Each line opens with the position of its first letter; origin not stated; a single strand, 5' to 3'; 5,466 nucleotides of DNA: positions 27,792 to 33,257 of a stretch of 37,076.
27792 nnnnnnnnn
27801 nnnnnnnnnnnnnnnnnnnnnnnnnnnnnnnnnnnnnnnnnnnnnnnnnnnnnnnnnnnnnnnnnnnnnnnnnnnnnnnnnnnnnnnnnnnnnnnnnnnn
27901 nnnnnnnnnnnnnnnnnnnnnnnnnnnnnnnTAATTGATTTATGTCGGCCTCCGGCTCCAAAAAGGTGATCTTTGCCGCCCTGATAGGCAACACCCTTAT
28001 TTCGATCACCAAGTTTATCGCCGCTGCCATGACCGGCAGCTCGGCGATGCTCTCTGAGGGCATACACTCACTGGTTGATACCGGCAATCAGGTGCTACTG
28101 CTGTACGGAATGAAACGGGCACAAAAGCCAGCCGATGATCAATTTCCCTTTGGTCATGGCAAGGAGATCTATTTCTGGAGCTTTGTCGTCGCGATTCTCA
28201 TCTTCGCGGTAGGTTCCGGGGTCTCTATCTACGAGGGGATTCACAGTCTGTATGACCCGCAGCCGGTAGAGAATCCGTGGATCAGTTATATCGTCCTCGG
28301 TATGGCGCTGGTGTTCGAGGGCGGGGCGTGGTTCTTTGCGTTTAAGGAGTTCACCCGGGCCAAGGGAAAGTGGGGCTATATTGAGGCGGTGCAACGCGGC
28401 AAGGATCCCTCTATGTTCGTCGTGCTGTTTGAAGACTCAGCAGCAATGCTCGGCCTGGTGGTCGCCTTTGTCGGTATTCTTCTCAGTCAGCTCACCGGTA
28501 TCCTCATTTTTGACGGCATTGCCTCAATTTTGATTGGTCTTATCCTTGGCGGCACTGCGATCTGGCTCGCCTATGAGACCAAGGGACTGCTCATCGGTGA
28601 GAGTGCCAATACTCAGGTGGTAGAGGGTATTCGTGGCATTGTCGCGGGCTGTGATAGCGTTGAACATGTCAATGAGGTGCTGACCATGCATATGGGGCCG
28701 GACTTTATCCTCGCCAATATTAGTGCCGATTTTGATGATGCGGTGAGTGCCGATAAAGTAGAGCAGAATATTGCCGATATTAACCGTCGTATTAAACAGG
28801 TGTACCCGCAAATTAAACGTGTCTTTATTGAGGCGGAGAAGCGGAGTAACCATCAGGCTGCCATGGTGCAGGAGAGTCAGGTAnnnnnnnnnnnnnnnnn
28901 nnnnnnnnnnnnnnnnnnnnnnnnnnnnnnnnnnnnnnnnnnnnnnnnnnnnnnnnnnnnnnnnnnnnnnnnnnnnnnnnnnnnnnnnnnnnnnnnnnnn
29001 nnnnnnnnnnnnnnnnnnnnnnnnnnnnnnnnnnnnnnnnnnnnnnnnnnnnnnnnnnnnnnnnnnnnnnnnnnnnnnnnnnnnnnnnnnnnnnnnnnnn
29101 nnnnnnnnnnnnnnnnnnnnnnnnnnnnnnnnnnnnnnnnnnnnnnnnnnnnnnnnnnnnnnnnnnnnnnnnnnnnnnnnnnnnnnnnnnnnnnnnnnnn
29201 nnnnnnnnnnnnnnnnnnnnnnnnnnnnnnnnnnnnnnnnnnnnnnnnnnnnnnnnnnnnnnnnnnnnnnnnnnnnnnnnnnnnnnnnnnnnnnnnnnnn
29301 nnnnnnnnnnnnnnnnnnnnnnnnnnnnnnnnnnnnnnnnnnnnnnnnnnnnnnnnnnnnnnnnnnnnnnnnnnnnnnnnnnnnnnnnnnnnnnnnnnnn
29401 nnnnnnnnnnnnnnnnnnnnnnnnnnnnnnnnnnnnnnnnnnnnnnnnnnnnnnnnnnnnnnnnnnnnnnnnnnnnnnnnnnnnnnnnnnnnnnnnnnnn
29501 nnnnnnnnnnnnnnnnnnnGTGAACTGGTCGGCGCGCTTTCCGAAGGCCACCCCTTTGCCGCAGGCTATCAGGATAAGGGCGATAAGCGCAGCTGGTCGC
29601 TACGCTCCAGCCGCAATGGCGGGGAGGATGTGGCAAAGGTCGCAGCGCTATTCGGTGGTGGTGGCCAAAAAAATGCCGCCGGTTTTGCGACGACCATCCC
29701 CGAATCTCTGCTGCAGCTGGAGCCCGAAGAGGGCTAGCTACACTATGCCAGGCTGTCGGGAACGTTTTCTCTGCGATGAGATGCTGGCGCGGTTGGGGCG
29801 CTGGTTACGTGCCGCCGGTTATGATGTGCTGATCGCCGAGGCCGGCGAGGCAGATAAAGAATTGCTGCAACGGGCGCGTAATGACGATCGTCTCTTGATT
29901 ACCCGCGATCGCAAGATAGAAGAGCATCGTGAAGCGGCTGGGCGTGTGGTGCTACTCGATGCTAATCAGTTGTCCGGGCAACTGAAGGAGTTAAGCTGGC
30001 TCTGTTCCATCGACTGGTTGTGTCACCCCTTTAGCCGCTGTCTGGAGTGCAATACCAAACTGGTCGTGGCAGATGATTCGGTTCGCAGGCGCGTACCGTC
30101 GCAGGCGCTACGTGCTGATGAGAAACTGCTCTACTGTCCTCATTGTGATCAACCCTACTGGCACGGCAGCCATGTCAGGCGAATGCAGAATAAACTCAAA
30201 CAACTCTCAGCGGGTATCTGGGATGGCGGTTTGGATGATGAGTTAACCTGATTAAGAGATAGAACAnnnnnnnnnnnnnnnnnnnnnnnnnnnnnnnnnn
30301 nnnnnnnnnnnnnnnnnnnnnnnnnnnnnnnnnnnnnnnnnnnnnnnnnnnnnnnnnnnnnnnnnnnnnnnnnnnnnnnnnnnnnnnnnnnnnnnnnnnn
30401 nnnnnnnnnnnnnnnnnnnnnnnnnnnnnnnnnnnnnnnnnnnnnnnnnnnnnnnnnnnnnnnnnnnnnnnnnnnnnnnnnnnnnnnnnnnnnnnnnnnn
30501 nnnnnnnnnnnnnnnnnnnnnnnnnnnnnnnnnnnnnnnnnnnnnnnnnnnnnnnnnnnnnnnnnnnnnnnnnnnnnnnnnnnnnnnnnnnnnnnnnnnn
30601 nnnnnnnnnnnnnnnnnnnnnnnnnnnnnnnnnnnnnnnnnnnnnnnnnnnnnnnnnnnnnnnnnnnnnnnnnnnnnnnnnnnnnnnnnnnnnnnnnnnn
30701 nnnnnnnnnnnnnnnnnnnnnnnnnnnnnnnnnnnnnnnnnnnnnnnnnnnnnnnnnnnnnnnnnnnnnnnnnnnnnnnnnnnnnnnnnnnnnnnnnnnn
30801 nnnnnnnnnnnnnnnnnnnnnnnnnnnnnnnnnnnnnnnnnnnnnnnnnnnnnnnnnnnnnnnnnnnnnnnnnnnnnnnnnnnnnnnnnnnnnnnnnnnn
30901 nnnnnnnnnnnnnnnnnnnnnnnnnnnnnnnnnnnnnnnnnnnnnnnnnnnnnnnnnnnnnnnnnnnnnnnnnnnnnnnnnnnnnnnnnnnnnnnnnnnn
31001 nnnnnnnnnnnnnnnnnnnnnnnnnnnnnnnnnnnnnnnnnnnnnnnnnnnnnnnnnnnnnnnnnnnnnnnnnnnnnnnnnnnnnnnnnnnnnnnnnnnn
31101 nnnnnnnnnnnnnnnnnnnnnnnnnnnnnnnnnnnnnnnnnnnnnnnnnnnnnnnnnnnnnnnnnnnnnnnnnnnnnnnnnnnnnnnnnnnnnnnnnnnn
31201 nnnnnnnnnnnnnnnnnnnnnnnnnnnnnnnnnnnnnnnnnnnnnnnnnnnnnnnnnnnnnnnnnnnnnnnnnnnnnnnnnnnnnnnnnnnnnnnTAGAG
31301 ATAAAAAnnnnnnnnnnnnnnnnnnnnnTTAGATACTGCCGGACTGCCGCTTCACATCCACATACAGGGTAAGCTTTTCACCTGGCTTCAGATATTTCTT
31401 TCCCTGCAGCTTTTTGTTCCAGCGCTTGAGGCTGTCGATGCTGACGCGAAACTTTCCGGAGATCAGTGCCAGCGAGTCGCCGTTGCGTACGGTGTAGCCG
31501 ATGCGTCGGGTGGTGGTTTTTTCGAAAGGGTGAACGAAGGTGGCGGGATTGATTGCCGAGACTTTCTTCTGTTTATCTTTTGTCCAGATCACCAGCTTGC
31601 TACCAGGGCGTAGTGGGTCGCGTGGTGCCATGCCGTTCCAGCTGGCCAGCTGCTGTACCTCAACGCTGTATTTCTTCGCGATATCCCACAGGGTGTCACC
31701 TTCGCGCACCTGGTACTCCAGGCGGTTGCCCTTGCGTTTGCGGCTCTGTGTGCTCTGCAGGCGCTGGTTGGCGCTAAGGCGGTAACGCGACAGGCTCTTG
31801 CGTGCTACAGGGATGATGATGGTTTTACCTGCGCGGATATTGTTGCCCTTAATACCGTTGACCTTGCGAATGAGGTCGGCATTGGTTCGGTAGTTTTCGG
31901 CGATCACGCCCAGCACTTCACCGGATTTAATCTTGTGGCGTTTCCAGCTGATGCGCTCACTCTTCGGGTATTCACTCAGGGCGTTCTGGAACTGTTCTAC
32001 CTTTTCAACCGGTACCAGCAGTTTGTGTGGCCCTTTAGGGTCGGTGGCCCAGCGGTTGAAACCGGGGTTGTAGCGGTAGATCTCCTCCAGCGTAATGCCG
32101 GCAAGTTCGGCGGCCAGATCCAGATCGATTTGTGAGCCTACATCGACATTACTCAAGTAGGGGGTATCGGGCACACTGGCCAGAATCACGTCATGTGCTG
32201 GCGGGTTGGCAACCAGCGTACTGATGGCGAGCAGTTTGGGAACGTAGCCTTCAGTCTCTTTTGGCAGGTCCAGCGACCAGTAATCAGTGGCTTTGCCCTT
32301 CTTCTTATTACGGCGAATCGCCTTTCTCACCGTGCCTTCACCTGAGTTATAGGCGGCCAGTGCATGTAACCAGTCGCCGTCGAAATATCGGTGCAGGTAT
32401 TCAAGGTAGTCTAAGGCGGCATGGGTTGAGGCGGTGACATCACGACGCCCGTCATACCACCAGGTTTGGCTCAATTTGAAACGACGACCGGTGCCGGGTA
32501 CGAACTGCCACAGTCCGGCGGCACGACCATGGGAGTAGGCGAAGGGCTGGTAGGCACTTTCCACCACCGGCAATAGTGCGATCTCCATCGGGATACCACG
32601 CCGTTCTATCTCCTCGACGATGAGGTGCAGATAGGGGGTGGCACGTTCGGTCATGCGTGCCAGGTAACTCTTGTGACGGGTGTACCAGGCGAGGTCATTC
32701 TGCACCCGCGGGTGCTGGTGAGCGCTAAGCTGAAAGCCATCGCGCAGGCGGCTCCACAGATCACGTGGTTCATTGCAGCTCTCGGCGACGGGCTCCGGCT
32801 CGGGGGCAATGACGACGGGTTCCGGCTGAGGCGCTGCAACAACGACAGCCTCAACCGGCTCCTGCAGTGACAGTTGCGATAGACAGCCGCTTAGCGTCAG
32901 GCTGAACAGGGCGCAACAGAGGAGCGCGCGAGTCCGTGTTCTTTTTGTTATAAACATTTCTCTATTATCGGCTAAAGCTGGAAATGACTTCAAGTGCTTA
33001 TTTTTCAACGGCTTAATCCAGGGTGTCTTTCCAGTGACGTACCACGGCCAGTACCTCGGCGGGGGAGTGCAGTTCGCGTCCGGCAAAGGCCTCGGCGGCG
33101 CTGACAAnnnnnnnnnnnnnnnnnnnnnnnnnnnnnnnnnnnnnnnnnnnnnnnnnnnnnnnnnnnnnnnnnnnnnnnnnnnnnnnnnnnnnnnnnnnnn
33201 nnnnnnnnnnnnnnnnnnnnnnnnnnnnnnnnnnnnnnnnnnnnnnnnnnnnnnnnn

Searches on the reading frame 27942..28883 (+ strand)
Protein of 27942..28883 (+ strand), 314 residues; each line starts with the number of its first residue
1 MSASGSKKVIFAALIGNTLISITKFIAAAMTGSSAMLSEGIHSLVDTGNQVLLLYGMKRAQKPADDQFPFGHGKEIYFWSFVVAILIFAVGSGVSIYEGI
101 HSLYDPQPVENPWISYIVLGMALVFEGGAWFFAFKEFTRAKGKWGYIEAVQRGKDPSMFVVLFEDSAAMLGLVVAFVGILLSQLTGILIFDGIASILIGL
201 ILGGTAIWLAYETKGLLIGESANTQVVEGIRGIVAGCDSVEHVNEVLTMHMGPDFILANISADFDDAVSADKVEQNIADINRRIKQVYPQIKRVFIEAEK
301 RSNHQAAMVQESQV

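Call 47: search_protein_families(library=pfam, proteins=[window:27942-28883:+], max_evalue=0.00001)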
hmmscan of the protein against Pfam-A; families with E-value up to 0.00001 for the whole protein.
window:27942-28883:+ (314 aa): 1 family
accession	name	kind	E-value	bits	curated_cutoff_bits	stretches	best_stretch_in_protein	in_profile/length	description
PF01545.26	Cation_efflux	-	9.5e-39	133.7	26.6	1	10-213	1-193/198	Cation efflux family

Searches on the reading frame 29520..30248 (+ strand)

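Call 63: search_protein_families(library=pfam, proteins=[window:29520-30248:+], max_evalue=0.00001)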
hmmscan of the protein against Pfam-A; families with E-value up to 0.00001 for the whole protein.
window:29520-30248:+ (243 aa): 1 family
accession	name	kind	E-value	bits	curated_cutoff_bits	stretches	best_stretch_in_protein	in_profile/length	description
PF01927.22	Mut7-C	-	6.8e-37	127.2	23.3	1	82-225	2-145/146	Mut7-C RNAse domain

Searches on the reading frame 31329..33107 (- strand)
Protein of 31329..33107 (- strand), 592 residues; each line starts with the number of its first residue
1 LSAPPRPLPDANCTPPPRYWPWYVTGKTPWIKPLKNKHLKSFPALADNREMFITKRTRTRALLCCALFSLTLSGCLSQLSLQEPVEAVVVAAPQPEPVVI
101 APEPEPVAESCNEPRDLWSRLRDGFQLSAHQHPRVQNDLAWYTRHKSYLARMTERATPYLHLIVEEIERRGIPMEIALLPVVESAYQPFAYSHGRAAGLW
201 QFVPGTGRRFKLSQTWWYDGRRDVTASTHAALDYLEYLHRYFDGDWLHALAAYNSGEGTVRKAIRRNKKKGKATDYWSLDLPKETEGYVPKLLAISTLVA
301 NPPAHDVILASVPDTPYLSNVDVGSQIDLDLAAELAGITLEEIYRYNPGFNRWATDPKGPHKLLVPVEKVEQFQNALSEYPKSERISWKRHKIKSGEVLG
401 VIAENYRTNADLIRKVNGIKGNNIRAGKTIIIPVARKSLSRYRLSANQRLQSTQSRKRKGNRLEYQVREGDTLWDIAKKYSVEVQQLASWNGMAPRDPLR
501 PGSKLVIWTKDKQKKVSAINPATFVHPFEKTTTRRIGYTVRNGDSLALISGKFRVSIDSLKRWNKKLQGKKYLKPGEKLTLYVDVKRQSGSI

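Call 63: search_protein_families(library=pfam, proteins=[window:31329-33107:-], max_evalue=0.00001)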
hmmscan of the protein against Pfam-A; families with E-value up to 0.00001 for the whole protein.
window:31329-33107:- (592 aa): 4 families
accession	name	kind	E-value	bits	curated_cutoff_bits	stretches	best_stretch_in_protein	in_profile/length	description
PF01476.26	LysM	-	1.4e-38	131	20.9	3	465-508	1-43/43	LysM domain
PF01464.25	SLT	-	1.6e-25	89.4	21.3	1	172-273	13-114/117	Transglycosylase SLT domain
PF23577.1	LysM_RLK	-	1.8e-07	31.5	27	0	465-491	3-29/44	LysM domain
PF23473.1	LysM3_LYK4_5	-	2.3e-06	28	29.3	0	463-494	3-34/48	LYK4/5 LysM3 domain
